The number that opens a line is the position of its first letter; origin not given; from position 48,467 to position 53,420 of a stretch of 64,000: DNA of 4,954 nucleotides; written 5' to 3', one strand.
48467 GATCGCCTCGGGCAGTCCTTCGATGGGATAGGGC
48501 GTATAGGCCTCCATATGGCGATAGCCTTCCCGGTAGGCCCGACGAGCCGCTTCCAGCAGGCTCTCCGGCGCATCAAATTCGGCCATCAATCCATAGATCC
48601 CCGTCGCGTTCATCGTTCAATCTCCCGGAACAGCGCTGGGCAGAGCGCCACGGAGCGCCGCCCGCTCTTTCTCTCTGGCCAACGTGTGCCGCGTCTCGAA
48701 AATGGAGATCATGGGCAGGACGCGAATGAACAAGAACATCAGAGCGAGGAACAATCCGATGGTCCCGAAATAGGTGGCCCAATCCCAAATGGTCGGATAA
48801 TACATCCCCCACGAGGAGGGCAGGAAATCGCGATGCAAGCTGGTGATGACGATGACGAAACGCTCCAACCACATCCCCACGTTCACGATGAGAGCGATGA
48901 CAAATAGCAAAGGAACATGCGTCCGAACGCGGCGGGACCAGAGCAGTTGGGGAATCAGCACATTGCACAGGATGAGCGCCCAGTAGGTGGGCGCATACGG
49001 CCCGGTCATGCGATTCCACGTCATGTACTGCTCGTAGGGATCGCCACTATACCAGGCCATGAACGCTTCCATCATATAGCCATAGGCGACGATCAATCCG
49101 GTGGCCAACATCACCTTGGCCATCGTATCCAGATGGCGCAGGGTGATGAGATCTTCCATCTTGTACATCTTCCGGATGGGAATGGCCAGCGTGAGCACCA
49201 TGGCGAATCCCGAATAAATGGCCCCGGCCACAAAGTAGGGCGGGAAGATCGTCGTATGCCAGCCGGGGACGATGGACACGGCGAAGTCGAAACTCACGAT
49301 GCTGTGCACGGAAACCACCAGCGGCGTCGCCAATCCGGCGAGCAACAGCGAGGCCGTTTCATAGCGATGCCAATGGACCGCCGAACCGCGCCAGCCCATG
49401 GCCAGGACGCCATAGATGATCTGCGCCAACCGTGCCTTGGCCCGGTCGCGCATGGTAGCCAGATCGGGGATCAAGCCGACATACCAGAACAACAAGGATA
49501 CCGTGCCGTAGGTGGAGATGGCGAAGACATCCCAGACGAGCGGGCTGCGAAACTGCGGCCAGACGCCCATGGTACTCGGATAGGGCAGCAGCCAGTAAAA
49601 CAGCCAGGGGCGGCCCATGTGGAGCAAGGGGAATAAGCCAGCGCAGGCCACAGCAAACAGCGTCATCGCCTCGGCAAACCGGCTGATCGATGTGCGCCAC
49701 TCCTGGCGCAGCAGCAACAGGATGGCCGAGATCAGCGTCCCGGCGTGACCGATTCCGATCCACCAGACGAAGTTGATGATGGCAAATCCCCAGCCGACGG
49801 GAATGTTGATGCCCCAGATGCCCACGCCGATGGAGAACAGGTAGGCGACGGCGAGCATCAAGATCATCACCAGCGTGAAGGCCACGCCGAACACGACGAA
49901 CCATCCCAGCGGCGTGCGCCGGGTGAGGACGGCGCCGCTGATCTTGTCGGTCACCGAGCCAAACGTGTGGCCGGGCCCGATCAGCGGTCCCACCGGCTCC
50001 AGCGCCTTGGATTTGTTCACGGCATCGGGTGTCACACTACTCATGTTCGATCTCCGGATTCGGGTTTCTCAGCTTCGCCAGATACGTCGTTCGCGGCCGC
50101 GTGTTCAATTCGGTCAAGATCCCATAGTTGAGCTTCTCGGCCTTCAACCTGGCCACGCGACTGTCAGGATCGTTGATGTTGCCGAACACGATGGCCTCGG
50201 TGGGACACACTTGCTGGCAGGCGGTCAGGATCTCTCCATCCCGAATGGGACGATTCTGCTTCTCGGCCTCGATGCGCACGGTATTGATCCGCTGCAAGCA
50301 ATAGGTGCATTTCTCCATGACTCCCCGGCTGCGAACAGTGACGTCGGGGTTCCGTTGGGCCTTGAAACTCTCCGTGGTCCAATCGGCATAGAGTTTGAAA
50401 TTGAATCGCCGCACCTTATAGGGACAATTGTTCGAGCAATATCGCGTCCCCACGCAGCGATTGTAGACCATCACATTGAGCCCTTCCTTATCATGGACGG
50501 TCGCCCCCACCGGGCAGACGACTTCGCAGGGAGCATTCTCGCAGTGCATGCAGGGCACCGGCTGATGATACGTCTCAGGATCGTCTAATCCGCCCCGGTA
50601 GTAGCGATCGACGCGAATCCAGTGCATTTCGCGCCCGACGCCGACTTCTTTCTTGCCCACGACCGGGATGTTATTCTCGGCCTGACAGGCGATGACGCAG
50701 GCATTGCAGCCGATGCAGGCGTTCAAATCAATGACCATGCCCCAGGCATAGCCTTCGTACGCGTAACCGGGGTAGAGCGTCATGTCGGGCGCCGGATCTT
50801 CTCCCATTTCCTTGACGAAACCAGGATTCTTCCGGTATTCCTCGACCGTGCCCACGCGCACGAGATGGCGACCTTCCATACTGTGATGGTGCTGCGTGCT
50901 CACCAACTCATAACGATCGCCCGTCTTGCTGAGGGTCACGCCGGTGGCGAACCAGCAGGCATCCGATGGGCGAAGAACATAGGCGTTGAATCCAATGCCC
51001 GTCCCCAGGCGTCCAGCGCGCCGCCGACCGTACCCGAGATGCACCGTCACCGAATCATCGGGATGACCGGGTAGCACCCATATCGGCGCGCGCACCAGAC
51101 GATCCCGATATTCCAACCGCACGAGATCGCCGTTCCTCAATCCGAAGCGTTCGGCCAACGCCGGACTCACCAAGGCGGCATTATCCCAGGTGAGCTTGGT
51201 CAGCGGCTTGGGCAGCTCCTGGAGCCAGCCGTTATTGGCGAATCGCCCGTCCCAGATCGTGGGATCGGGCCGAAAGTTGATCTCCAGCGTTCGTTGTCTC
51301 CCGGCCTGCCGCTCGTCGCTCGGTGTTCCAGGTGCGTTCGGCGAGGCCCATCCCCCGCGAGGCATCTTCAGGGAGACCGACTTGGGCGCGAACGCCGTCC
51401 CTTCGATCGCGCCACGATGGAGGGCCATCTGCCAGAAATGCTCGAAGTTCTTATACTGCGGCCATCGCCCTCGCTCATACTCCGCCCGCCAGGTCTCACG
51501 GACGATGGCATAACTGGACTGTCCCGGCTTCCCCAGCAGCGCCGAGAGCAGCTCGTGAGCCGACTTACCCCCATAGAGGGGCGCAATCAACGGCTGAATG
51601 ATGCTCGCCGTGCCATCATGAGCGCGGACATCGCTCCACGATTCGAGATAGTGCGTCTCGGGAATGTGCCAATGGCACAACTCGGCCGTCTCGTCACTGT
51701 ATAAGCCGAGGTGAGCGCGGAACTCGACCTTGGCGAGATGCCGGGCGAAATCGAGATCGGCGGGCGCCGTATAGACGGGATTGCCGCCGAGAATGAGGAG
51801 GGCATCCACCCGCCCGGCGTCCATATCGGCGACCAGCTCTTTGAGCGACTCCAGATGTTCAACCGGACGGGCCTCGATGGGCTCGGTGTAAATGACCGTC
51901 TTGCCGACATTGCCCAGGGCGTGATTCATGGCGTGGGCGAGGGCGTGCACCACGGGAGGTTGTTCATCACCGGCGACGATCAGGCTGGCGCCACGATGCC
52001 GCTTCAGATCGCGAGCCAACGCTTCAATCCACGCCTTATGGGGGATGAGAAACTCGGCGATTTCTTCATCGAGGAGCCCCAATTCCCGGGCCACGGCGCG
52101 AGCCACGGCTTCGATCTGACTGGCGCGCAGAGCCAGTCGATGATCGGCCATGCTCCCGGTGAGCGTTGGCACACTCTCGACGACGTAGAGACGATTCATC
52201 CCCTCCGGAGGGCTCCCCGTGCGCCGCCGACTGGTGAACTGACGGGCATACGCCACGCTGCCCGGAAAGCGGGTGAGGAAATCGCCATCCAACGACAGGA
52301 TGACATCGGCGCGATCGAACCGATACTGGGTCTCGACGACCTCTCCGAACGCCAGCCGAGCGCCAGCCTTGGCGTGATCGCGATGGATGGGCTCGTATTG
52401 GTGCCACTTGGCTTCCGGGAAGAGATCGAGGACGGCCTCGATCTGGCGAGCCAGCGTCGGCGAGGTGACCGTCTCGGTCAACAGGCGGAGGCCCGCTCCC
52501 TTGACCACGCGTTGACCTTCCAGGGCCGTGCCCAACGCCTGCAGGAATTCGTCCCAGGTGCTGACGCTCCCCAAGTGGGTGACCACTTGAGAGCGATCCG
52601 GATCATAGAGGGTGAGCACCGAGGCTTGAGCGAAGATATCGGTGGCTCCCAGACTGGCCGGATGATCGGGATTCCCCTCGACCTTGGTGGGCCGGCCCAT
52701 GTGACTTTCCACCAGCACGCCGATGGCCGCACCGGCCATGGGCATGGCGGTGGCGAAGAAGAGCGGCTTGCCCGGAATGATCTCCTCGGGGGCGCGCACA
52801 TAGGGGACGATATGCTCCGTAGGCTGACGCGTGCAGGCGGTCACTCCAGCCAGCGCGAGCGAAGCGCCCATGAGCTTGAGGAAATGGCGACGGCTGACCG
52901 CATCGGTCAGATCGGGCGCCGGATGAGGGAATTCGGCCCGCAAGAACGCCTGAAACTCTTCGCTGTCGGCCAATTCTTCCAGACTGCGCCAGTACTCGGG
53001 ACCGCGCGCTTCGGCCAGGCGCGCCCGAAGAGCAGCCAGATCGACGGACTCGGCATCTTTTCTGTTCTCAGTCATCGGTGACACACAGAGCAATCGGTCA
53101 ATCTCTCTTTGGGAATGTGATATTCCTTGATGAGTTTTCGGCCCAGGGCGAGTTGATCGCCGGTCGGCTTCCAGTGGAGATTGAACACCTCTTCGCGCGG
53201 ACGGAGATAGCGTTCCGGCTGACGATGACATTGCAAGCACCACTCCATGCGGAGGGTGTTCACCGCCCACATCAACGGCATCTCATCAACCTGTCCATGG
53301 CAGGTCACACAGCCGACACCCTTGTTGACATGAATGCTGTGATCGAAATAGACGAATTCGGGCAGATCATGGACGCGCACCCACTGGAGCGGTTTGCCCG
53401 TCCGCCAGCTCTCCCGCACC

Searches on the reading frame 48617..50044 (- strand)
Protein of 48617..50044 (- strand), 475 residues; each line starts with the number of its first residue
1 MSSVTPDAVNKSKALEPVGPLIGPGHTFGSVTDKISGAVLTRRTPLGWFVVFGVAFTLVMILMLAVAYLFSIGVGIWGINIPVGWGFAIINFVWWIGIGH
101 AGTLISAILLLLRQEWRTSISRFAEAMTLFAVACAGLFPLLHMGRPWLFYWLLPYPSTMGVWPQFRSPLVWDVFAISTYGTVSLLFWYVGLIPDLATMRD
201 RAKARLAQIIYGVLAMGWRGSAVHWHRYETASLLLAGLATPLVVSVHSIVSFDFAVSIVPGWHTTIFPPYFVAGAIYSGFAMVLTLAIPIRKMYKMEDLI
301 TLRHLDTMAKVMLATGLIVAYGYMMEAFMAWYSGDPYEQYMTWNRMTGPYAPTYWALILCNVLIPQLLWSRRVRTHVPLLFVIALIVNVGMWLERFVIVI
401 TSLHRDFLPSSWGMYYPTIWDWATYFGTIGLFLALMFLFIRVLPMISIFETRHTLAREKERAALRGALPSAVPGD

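Call 57: search_protein_families(library=pfam, proteins=[window:48617-50044:-], max_evalue=0.00001)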
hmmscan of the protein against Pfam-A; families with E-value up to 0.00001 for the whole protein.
window:48617-50044:- (475 aa): 1 family
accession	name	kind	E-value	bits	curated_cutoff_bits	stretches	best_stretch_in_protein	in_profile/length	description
PF03916.19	NrfD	-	1.1e-25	91.3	25.8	1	82-403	8-309/313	Polysulphide reductase, NrfD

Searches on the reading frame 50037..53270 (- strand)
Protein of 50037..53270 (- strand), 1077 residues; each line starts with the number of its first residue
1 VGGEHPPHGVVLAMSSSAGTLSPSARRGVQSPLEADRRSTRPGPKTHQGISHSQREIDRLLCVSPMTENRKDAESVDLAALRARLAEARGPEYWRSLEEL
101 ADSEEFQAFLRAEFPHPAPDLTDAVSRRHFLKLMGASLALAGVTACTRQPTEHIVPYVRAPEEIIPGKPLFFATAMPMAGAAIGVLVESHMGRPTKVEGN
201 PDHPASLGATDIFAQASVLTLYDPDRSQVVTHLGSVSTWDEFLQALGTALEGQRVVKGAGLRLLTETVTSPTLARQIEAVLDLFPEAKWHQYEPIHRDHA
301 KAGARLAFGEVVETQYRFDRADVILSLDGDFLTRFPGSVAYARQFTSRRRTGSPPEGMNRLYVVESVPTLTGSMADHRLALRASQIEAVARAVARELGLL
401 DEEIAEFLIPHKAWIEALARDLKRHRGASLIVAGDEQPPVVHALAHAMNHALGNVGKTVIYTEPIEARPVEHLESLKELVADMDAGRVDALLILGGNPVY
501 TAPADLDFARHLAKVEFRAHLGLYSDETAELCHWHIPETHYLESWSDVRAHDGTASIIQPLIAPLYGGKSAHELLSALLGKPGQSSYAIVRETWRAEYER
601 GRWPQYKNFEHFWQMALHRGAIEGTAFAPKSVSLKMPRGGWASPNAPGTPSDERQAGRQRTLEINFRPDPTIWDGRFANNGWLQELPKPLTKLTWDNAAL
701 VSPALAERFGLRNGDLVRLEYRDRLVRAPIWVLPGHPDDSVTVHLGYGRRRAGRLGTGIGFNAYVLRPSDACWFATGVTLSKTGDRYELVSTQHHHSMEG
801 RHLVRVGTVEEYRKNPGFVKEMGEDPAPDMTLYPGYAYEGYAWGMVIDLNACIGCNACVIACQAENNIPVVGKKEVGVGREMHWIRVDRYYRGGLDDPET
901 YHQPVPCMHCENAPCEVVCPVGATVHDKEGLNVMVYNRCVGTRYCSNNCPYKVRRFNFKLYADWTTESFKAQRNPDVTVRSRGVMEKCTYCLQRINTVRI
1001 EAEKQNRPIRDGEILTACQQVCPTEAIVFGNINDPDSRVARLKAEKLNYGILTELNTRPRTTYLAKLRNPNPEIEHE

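Call 57: search_protein_families(library=pfam, proteins=[window:50037-53270:-], max_evalue=0.00001)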
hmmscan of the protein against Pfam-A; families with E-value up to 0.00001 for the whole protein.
window:50037-53270:- (1077 aa): 4 families
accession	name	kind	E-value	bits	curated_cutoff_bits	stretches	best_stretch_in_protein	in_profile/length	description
PF12838.12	Fer4_7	-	9e-13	48.9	27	1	852-923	2-52/52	4Fe-4S dicluster domain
PF13247.11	Fer4_11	-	3.5e-10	40.4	26.2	1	901-958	4-63/100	4Fe-4S dicluster domain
PF13183.11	Fer4_8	-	6.6e-07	30.2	27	0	849-922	2-67/68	4Fe-4S dicluster domain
PF13237.11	Fer4_10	-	1e-06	29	25.5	0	845-869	2-30/53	4Fe-4S dicluster domain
